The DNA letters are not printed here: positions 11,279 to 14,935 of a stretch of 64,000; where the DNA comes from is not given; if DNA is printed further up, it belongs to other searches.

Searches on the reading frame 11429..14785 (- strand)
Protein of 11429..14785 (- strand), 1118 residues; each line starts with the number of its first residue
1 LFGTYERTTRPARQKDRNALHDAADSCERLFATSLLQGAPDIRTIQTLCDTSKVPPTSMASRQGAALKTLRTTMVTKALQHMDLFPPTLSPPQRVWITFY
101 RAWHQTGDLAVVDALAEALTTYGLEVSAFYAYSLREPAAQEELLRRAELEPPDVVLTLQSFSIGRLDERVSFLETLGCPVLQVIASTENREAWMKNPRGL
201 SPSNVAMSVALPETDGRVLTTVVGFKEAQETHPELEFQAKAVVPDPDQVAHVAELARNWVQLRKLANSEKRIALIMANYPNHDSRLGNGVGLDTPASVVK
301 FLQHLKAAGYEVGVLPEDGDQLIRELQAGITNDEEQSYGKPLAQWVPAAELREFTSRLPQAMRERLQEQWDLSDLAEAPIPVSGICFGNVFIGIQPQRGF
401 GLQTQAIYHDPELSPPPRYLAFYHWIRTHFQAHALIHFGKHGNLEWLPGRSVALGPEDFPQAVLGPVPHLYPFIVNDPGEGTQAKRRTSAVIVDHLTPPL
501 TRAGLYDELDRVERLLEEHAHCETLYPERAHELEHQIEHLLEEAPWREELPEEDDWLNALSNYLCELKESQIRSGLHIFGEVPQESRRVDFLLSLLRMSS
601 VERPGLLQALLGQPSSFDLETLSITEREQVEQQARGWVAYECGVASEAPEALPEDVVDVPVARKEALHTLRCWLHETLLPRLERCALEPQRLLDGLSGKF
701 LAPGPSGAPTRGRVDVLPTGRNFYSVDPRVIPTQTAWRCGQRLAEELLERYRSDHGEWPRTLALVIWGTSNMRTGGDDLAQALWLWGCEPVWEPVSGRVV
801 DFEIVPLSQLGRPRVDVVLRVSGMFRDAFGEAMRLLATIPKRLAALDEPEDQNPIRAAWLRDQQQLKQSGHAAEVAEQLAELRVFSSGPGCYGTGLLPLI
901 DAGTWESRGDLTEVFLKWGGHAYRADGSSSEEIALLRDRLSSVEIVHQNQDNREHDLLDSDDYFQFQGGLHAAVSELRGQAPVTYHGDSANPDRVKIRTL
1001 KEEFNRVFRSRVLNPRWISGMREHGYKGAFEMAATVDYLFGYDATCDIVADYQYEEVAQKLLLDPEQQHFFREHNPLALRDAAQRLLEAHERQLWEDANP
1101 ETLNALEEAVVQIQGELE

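Call 45: search_protein_families(library=ncbifam, proteins=[window:11429-14785:-], max_evalue=1e-10)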
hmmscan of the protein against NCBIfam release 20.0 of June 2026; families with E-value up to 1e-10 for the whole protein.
window:11429-14785:- (1118 aa): 9 families
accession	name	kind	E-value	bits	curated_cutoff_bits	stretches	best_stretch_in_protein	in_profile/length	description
TIGR02257.1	cobalto_cobN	equivalog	0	1216.7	822.05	1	92-1111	192-1222/1226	cobaltochelatase subunit CobN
NF008973.0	PRK12321.1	equivalog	6.3e-265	881.9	1235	2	93-613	198-708/1105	cobaltochelatase subunit CobN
TIGR02025.1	BchH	equivalog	3.4e-206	687.5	829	1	93-1118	240-1269/1271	magnesium chelatase subunit H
NF004646.0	PRK05989.2-4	equivalog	1.8e-203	678.3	1468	1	95-1117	171-1240/1277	cobaltochelatase subunit CobN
NF009140.0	PRK12493.1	equivalog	1.4e-184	616.1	1300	2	665-1117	867-1306/1313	magnesium chelatase subunit H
NF009942.0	PRK13405.1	equivalog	3.7e-165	551.5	1166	2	688-1118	820-1239/1245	magnesium chelatase subunit H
NF004644.0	PRK05989.2-2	equivalog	5.9e-161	537.9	1248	1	98-1114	197-1189/1289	cobaltochelatase subunit CobN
NF004643.0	PRK05989.2-1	equivalog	3.3e-157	525.3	1926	1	169-1118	242-1158/1184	cobaltochelatase subunit CobN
NF004645.0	PRK05989.2-3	equivalog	3.1e-140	468.9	1619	2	688-1111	994-1431/1597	cobaltochelatase subunit CobN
